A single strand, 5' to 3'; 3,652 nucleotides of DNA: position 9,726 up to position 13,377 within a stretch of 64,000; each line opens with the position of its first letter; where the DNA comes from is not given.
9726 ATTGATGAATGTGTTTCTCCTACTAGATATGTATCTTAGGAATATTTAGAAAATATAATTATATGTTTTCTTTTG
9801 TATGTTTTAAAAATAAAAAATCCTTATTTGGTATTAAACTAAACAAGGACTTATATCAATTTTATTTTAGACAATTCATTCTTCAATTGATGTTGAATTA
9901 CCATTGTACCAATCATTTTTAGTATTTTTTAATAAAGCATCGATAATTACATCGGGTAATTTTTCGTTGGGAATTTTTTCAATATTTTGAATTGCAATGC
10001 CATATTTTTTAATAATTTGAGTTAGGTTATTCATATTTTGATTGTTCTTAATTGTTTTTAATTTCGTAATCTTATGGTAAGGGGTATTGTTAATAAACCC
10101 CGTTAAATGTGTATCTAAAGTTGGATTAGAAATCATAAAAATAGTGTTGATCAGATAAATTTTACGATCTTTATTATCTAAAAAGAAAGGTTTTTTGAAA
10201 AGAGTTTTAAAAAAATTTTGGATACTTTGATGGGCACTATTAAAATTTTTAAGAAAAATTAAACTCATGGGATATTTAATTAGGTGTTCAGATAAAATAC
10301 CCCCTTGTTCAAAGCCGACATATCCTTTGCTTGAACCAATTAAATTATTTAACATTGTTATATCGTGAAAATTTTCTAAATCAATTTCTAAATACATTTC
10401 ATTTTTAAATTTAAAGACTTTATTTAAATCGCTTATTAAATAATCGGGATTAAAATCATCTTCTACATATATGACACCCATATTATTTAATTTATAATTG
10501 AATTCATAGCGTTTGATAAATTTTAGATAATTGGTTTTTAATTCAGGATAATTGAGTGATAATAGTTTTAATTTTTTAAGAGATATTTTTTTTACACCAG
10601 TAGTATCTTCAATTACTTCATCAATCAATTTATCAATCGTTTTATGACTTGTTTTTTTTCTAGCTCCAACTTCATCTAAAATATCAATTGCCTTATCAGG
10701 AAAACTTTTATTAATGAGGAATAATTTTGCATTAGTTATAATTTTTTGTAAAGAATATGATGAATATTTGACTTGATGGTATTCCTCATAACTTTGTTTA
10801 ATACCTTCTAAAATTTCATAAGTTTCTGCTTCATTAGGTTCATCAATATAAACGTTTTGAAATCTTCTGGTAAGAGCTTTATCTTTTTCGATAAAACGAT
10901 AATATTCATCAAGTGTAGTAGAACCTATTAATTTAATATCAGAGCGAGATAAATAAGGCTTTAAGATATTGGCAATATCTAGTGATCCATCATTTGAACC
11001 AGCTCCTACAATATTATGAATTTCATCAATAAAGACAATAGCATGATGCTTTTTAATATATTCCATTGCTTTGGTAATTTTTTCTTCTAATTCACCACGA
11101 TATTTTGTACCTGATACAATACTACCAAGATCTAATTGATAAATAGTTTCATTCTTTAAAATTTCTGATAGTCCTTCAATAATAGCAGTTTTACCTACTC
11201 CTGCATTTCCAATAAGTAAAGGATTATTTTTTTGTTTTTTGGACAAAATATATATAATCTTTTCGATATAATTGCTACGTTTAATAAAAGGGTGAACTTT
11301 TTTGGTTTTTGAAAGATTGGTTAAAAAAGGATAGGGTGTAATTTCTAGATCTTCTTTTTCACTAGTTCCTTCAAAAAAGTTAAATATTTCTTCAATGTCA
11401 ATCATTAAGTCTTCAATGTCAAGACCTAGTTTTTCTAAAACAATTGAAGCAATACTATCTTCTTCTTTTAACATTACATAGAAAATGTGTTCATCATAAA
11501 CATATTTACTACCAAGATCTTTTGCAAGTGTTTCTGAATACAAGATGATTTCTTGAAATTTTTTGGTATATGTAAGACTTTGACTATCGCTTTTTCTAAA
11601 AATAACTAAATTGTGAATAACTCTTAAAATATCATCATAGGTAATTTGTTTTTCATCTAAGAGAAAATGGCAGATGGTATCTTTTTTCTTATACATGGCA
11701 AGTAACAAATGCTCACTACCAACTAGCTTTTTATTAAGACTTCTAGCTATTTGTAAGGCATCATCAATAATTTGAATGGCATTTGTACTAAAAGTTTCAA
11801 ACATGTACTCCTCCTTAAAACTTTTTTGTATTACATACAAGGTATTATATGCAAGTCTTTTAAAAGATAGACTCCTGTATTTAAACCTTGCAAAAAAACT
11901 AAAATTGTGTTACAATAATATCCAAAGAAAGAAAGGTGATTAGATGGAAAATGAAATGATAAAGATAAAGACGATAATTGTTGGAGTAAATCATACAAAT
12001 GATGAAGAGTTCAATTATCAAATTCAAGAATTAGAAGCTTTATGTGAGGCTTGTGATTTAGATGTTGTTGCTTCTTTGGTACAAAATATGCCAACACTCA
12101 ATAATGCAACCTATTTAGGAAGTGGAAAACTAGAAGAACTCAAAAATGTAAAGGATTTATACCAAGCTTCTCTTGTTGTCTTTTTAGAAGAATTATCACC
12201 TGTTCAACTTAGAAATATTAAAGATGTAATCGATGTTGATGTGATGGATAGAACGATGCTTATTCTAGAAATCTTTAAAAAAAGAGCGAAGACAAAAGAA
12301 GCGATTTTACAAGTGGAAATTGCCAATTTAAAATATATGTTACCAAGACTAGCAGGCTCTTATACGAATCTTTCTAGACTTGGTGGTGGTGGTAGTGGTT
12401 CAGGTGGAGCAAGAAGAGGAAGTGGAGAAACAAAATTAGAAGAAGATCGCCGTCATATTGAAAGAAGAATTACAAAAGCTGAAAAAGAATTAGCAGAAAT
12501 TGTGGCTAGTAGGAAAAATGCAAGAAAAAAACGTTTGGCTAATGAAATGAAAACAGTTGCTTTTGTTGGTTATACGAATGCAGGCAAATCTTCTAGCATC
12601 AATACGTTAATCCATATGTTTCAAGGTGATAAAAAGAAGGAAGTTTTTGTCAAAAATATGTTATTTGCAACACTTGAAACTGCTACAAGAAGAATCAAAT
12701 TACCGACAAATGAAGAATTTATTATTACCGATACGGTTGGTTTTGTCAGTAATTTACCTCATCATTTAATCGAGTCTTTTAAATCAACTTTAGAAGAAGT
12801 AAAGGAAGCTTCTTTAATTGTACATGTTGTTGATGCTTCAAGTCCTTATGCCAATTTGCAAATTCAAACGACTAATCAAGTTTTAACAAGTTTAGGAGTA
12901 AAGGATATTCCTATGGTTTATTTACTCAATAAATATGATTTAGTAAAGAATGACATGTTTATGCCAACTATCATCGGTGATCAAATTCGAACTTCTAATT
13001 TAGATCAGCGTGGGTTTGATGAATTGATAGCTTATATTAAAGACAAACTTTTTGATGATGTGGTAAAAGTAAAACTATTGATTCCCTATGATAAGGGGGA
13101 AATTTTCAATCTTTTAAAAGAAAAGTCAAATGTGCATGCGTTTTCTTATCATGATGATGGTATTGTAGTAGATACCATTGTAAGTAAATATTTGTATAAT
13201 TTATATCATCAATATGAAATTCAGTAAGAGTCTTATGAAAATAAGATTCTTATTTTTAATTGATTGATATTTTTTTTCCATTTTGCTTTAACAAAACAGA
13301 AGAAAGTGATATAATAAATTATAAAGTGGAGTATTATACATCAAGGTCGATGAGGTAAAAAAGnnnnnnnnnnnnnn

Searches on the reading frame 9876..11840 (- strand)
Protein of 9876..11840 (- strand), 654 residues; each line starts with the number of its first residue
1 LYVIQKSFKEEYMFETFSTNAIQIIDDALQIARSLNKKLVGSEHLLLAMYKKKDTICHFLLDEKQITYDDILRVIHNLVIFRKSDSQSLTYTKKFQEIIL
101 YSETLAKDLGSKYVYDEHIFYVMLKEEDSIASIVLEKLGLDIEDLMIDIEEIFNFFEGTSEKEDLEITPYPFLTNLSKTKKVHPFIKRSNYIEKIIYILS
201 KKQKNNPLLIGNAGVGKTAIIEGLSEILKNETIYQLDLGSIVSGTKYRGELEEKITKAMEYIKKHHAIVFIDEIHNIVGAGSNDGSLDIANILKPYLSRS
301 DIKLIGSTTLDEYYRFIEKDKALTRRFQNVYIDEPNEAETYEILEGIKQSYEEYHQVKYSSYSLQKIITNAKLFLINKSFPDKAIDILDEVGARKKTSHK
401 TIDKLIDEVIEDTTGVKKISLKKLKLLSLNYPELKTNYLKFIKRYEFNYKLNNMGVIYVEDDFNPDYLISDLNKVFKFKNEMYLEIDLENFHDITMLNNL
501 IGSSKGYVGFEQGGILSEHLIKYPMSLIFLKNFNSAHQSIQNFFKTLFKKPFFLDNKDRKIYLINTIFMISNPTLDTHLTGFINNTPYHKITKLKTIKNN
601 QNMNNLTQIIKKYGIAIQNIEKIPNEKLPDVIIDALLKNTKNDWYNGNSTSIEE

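Call 7: search_protein_families(library=pfam, proteins=[window:9876-11840:-], max_evalue=0.01)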
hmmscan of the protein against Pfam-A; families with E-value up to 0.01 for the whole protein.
window:9876-11840:- (654 aa): 10 families
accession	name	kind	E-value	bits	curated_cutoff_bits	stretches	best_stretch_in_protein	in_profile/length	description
PF17871.7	AAA_lid_9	-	1.1e-19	70.7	22.8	1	337-417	2-82/104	AAA lid domain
PF02861.25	Clp_N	-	3.5e-16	59.5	20.7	2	103-152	2-51/53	Clp amino terminal domain, pathogenicity island component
PF07724.20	AAA_2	-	1.6e-15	57.9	27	1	474-571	25-122/166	AAA domain (Cdc48 subfamily)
PF00004.35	AAA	-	1.9e-13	51.4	21.2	1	208-328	2-124/131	ATPase family associated with various cellular activities (AAA)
PF05621.17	TniB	-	2.5e-06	27.5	22.4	1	238-332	91-184/189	Bacterial TniB protein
PF12775.13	AAA_7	-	0.00027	21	25.8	1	201-275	30-110/181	P-loop containing dynein motor region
PF07728.20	AAA_5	-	0.00056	20.4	22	1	208-277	3-78/139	AAA domain (dynein-related subfamily)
PF13401.12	AAA_22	-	0.00057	20.6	27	0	203-256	4-59/130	AAA domain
PF13173.12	AAA_14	-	0.0026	18.2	27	1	208-280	6-77/129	AAA domain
PF13191.12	AAA_16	-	0.005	17.8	32.6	0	188-231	5-51/167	AAA ATPase domain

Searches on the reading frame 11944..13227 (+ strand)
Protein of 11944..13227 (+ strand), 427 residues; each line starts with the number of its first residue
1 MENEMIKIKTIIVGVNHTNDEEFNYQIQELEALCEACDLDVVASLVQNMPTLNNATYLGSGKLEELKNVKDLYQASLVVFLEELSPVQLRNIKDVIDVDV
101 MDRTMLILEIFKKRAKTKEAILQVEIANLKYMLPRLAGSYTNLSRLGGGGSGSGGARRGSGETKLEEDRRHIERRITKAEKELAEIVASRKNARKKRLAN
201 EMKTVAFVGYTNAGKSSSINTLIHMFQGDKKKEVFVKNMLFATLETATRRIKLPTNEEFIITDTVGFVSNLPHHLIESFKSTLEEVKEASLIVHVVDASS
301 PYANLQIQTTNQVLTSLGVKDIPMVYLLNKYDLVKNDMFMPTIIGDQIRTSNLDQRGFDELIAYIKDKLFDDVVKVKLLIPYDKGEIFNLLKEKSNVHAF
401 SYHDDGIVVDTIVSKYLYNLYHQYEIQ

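Call 7: search_protein_families(library=pfam, proteins=[window:11944-13227:+], max_evalue=0.01)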
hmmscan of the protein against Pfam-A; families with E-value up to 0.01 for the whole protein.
window:11944-13227:+ (427 aa): 8 families
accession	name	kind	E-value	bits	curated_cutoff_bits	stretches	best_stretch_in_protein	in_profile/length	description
PF13167.11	GTP-bdg_N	-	8.1e-28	97.3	25.4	1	25-111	2-88/89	GTP-binding GTPase N-terminal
PF16360.10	GTP-bdg_M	-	1.7e-26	93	29.5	1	114-197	1-79/79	GTP-binding GTPase Middle Region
PF01926.29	MMR_HSR1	-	1.1e-18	67.9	21.9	1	204-330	1-113/113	50S ribosome-binding GTPase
PF02421.24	FeoB_N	-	4.1e-06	26.8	27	1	204-337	2-121/156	Ferrous iron transport protein B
PF03193.22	RsgA_GTPase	-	6.9e-06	26.4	30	0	172-267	75-168/174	RsgA GTPase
PF00350.29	Dynamin_N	-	7.2e-05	23.3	27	0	248-319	92-159/168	Dynamin family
PF00009.33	GTP_EFTU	-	0.0019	18.2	26.5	0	204-341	5-135/188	Elongation factor Tu GTP binding domain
PF19275.4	HflX_C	-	0.0078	16.7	26.4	0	348-408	13-73/102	HflX C-terminal domain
